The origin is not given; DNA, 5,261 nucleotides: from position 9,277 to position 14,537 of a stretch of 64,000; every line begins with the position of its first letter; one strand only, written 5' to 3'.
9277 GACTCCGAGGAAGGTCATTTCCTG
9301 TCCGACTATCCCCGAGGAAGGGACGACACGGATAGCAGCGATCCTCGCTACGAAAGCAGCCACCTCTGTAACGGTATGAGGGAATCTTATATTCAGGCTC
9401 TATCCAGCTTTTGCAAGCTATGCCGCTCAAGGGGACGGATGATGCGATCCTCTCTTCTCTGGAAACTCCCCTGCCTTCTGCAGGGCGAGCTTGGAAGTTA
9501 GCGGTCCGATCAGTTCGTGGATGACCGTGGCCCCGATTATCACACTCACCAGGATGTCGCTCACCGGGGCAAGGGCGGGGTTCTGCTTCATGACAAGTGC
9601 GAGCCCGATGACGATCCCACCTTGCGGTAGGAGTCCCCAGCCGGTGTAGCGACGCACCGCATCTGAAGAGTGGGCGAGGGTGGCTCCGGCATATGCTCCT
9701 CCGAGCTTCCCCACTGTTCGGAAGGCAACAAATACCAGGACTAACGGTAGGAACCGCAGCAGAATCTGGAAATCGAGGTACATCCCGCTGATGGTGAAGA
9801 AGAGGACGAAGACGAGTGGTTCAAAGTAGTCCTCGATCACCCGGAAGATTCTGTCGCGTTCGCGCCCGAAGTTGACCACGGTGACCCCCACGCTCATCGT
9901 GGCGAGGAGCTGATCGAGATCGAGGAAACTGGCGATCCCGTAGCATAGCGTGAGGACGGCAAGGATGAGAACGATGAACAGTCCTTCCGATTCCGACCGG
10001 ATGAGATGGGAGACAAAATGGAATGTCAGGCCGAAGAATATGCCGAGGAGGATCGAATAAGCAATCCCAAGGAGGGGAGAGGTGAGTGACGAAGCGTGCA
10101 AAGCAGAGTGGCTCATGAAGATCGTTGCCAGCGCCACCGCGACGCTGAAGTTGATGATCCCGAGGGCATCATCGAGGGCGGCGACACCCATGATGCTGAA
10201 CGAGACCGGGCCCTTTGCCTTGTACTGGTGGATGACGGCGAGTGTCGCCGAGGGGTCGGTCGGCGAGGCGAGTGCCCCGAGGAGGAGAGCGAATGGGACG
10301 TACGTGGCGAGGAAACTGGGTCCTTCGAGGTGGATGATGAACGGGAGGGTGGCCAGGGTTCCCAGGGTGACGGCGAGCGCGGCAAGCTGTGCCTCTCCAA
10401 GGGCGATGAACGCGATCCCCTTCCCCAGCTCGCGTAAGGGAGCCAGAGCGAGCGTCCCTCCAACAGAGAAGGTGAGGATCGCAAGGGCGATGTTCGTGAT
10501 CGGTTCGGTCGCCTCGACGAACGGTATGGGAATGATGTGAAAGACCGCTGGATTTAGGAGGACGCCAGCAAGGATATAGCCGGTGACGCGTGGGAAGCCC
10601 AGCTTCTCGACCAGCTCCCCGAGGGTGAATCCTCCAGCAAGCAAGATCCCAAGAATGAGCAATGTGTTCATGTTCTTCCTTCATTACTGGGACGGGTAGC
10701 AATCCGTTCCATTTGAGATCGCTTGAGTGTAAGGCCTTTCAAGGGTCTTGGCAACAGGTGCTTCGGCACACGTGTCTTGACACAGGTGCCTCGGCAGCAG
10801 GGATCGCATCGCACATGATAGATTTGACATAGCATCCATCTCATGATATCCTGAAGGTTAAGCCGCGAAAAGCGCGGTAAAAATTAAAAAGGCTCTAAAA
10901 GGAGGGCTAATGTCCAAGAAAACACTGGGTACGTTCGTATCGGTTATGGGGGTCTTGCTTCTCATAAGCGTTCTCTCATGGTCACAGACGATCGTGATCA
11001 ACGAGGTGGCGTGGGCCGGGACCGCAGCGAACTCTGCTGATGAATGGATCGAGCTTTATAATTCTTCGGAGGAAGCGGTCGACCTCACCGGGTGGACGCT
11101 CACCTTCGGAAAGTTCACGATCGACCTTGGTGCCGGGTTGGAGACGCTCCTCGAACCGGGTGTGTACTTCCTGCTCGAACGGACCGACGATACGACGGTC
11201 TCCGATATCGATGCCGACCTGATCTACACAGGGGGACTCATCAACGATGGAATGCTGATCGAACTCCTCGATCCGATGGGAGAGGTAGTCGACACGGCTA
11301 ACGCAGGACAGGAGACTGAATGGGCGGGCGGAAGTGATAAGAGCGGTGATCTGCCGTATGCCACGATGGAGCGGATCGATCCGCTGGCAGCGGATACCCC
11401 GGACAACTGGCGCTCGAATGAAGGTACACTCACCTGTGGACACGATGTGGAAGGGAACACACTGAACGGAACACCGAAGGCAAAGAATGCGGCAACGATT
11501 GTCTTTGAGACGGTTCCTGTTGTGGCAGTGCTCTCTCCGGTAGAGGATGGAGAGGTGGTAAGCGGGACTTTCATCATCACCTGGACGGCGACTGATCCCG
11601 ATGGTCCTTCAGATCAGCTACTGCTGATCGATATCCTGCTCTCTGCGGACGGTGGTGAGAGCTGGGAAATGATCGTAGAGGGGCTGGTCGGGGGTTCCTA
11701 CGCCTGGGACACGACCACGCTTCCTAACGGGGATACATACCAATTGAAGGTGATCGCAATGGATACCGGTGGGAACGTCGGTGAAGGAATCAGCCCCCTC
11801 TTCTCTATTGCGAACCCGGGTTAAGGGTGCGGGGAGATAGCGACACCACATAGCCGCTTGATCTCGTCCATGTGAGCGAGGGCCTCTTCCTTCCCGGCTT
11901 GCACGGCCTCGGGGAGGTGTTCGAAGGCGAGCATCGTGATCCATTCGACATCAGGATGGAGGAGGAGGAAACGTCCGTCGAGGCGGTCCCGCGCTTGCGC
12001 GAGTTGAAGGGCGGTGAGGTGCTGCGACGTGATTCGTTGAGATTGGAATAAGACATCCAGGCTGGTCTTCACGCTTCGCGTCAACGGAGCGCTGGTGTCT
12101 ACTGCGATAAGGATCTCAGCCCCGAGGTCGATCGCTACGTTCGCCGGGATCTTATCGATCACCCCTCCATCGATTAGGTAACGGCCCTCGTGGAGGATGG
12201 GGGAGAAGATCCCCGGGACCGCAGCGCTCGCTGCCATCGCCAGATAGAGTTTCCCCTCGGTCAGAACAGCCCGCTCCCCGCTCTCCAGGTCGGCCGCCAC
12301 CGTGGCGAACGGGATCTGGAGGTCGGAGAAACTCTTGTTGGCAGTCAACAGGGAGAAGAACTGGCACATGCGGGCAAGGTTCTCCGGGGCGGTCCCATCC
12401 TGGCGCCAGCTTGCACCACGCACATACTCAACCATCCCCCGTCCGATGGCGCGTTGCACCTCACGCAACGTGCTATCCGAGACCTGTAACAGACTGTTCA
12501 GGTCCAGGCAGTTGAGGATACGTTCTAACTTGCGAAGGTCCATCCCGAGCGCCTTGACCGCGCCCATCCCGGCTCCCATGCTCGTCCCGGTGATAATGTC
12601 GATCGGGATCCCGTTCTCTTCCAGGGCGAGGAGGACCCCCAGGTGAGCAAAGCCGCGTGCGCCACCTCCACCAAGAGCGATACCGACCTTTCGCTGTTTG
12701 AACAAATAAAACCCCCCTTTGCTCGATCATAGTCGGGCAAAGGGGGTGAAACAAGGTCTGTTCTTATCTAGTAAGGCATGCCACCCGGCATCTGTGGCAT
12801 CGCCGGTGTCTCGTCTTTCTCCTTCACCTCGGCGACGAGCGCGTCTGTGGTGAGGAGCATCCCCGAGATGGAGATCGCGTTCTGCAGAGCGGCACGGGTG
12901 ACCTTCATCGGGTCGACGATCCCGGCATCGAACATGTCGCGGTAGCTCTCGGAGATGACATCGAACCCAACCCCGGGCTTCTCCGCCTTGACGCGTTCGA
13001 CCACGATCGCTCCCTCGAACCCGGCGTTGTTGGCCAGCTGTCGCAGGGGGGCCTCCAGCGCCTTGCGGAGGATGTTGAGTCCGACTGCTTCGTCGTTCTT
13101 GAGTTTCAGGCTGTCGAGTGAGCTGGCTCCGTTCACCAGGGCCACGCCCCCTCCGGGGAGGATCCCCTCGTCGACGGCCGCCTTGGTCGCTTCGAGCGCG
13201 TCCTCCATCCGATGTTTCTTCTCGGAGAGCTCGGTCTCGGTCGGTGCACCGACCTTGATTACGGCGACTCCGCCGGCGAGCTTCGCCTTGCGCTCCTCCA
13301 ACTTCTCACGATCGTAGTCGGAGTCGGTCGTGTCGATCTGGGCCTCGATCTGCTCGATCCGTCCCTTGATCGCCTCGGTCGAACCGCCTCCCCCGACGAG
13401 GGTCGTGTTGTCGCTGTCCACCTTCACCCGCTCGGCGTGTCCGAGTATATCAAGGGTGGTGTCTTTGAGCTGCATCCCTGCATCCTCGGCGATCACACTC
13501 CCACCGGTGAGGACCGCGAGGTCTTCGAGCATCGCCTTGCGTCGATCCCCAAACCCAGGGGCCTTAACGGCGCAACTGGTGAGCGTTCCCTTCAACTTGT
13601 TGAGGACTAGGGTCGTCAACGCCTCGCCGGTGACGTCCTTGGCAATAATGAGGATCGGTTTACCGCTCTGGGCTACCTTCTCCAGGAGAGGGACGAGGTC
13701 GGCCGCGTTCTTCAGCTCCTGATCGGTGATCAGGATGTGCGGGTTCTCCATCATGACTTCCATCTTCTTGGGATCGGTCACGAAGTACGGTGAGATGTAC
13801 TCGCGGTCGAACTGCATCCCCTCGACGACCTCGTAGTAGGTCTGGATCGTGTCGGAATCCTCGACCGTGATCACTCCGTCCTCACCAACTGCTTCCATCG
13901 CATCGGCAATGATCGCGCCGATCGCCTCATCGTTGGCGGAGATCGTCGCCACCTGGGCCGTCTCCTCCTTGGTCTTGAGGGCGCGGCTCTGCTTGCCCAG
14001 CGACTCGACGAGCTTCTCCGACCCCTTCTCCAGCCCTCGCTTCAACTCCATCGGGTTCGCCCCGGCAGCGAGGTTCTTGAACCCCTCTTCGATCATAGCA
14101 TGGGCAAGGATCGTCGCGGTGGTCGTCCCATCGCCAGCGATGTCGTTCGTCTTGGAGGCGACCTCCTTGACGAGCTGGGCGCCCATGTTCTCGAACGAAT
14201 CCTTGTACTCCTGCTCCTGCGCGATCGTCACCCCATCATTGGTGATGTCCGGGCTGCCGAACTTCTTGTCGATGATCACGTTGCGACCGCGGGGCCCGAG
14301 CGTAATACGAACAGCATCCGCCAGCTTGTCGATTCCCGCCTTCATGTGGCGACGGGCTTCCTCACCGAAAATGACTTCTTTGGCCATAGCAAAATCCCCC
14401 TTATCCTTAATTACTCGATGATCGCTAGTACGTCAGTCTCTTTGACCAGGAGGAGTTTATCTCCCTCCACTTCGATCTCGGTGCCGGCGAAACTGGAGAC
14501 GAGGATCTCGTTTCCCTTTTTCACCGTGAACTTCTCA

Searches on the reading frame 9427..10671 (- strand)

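Call 88: search_protein_families(library=pfam, max_evalue=0.01, proteins=[window:9427-10671:-])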
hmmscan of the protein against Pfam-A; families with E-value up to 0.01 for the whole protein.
window:9427-10671:- (414 aa): 1 family
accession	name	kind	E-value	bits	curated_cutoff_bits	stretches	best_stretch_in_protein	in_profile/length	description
PF00999.27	Na_H_Exchanger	-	1.8e-34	119.7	26.2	1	17-394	9-370/375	Sodium/hydrogen exchanger, transmembrane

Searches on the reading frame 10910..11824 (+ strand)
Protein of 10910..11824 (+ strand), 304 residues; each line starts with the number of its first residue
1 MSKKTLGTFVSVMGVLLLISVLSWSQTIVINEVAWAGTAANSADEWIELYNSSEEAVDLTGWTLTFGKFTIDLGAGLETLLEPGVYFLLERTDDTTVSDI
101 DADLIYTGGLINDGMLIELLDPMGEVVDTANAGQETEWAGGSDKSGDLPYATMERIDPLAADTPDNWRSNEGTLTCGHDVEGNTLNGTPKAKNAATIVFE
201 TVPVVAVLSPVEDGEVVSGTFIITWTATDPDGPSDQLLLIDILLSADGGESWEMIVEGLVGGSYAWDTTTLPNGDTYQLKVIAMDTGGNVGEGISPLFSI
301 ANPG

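Call 88: search_protein_families(library=pfam, max_evalue=0.01, proteins=[window:10910-11824:+])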
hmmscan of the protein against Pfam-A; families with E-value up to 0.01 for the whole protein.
window:10910-11824:+ (304 aa): 2 families
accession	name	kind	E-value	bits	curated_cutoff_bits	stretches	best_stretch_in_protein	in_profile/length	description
PF00932.25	LTD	-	1.7e-15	57.8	34.3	1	26-130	6-105/109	Lamin Tail Domain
PF10342.15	Kre9_KNH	-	3.8e-05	24.8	24.6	1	218-286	9-80/94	Kre9/KNH-like N-terminal Ig-like domain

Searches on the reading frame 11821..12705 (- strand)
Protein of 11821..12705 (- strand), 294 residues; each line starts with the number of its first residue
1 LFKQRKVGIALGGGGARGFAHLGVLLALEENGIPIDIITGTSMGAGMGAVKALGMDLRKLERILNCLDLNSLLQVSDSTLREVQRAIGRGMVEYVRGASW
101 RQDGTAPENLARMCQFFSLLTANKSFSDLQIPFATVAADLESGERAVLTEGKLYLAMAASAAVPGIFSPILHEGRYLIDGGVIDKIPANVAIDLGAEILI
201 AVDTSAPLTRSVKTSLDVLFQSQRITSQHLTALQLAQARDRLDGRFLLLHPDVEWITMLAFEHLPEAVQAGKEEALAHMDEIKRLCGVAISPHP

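Call 88: search_protein_families(library=pfam, max_evalue=0.01, proteins=[window:11821-12705:-])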
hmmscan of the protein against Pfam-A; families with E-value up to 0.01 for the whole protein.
window:11821-12705:- (294 aa): 1 family
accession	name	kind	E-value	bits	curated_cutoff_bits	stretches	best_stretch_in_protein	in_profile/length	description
PF01734.28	Patatin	-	4.8e-30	105.6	27.7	1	10-192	2-191/191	Patatin-like phospholipase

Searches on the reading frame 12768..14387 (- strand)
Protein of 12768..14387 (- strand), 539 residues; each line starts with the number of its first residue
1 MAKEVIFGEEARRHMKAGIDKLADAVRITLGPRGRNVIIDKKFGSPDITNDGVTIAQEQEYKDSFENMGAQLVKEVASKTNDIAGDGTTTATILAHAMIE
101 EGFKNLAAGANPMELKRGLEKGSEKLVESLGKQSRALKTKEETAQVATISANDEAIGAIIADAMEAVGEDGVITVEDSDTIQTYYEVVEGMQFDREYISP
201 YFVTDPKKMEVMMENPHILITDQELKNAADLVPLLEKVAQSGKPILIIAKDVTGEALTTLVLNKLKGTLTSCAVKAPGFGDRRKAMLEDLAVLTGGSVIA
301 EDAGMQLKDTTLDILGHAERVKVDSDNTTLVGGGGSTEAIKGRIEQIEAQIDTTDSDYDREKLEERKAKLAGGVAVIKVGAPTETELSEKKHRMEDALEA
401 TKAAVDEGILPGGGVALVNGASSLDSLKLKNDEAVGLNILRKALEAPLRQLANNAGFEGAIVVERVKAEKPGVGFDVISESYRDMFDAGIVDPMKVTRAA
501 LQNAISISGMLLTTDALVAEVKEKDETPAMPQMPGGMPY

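Call 88: search_protein_families(library=pfam, max_evalue=0.01, proteins=[window:12768-14387:-])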
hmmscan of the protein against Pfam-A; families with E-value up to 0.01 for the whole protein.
window:12768-14387:- (539 aa): 1 family
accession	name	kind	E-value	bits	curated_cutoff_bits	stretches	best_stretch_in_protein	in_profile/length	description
PF00118.29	Cpn60_TCP1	-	7.5e-78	262.8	34.3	1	22-520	1-488/490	TCP-1/cpn60 chaperonin family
